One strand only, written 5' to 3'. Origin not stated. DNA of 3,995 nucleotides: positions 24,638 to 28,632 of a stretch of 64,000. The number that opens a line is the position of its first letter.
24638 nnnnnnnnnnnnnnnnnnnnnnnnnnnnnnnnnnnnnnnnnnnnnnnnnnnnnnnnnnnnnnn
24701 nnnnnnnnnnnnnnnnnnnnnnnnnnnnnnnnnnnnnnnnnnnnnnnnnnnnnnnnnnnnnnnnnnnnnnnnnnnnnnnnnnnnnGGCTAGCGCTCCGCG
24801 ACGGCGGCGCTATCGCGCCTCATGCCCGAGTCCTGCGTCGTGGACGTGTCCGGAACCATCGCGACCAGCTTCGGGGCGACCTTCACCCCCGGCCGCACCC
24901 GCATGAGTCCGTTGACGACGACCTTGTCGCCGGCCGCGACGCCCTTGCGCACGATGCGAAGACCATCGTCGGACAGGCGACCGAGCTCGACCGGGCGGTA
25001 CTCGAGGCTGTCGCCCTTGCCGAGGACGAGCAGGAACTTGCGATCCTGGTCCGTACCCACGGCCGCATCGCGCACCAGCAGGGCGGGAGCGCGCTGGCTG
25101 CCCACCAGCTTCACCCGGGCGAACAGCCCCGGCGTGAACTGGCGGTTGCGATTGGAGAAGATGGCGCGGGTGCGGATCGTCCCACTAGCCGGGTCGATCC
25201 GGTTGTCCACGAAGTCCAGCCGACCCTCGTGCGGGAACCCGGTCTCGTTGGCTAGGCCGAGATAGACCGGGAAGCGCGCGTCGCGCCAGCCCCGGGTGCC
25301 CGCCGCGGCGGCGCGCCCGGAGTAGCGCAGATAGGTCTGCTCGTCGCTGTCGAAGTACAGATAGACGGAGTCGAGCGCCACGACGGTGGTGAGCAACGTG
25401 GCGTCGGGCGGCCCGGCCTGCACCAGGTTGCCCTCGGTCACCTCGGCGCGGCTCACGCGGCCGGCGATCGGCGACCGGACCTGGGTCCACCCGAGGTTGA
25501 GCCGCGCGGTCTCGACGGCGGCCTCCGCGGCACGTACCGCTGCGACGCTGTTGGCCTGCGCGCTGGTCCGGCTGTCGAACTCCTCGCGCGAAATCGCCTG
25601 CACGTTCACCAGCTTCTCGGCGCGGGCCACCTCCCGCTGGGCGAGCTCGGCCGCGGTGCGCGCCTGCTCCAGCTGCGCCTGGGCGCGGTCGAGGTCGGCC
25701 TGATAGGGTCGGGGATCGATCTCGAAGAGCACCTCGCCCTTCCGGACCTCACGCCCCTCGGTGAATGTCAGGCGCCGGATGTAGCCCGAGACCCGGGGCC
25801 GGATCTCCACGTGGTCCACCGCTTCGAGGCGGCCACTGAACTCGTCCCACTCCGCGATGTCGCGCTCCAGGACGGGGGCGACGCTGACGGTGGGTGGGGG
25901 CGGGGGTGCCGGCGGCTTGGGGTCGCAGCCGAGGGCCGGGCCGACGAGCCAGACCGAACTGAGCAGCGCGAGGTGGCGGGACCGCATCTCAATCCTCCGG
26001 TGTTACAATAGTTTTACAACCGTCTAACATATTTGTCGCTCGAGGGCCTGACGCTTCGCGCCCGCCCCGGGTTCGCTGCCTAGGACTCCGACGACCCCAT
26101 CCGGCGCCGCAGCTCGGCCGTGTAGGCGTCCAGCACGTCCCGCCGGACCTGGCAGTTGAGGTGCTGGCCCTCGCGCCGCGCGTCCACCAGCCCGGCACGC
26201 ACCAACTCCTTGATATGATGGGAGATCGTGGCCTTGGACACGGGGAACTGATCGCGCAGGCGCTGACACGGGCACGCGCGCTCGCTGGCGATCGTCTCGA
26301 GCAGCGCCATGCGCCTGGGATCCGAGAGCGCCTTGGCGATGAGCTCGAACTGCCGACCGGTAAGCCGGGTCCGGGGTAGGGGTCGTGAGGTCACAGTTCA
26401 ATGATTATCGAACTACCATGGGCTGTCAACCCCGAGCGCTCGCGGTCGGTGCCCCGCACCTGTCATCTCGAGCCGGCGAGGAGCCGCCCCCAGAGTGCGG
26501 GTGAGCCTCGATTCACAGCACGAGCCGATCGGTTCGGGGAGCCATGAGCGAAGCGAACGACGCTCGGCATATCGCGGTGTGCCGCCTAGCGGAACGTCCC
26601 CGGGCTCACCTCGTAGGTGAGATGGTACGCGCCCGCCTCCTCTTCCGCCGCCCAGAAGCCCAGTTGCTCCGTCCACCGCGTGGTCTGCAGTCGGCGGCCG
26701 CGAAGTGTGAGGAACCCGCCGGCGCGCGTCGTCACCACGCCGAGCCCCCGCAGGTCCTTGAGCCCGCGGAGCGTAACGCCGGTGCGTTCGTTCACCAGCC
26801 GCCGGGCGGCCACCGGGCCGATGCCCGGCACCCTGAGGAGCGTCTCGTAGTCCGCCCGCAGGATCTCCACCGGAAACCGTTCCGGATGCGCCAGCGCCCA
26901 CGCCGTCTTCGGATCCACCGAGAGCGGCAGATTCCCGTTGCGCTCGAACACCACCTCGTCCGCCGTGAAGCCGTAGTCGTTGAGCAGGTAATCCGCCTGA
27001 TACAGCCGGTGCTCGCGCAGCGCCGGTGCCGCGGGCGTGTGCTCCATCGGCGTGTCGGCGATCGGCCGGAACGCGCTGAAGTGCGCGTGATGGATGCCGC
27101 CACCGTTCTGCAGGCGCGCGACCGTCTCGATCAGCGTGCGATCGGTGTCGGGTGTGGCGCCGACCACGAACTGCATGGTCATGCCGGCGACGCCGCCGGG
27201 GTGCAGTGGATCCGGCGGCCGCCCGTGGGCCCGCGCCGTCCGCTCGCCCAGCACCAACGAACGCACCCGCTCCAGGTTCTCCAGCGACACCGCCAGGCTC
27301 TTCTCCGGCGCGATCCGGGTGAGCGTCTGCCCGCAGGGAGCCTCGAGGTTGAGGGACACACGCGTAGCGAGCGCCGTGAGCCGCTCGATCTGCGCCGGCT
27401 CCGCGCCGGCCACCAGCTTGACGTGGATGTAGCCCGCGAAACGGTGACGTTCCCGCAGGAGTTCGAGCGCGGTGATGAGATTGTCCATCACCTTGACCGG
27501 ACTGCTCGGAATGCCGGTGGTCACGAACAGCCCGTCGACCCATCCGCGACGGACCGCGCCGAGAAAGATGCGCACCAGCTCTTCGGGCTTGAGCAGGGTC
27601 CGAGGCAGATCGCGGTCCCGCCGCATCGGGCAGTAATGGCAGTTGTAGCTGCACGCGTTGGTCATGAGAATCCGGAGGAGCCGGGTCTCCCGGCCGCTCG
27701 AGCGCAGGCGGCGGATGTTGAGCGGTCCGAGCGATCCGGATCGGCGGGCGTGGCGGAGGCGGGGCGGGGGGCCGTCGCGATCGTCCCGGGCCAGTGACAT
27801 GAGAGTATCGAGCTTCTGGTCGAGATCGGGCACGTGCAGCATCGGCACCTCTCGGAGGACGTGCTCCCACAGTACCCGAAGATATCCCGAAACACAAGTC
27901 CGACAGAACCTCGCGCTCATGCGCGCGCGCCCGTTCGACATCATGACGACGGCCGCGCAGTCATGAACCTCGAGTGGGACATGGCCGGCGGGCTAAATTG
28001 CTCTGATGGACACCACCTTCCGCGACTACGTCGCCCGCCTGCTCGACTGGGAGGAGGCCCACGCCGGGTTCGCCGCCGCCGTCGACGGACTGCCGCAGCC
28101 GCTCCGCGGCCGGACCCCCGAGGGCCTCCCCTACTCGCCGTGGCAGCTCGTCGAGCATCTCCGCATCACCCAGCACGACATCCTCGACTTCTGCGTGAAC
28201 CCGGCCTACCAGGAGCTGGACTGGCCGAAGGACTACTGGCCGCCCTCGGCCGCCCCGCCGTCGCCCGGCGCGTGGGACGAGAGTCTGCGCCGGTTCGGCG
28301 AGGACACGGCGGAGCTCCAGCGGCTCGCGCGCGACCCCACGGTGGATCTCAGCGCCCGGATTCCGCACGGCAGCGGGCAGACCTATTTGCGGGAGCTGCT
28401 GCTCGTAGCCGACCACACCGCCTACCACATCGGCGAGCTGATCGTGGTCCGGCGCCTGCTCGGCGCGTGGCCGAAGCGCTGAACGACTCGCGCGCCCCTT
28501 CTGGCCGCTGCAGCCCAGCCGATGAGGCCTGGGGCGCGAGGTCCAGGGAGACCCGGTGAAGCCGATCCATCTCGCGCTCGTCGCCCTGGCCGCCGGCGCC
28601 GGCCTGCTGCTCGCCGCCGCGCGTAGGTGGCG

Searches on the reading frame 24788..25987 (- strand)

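Call 58: search_protein_families(library=pfam, proteins=[window:24788-25987:-], max_evalue=0.00001)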
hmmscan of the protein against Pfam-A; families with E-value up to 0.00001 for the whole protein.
window:24788-25987:- (399 aa): 3 families
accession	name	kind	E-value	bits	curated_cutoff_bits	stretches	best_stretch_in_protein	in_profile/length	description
PF16576.10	HlyD_D23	-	9.7e-15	54.9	30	1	60-290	20-214/214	Barrel-sandwich domain of CusB or HlyD membrane-fusion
PF13533.13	Biotin_lipoyl_2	-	1.3e-08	34.9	29.8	0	60-91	1-32/32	Biotin-lipoyl like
PF13437.12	HlyD_3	-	3.2e-08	34.7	22.2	0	170-279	2-95/106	HlyD family secretion protein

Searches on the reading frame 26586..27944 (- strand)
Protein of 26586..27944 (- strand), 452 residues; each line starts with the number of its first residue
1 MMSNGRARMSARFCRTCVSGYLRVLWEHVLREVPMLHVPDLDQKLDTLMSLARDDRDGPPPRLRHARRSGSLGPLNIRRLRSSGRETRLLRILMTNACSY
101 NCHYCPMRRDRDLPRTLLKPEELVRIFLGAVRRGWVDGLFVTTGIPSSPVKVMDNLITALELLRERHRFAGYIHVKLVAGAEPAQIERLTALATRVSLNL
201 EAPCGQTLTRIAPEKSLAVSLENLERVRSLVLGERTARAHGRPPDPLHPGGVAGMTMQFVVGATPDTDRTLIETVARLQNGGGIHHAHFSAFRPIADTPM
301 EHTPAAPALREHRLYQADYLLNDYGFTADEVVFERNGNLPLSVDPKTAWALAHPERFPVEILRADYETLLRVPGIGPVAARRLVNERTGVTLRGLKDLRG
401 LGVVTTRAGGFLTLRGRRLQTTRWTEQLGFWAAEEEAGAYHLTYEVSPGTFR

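Call 58: search_protein_families(library=pfam, proteins=[window:26586-27944:-], max_evalue=0.00001)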
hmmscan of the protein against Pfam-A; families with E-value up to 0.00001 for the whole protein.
window:26586-27944:- (452 aa): 1 family
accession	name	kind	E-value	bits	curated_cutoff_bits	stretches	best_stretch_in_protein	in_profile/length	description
PF04055.27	Radical_SAM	-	2.8e-12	47.6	29.5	1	93-230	2-139/166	Radical SAM superfamily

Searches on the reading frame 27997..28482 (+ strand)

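Call 59: search_protein_families(library=pfam, proteins=[window:27997-28482:+], max_evalue=0.00001)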
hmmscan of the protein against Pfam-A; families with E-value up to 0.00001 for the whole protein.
window:27997-28482:+ (161 aa): 1 family
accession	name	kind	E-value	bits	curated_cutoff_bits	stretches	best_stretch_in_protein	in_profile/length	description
PF12867.12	DinB_2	-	2.1e-09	38.3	24.8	1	18-147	2-127/128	DinB superfamily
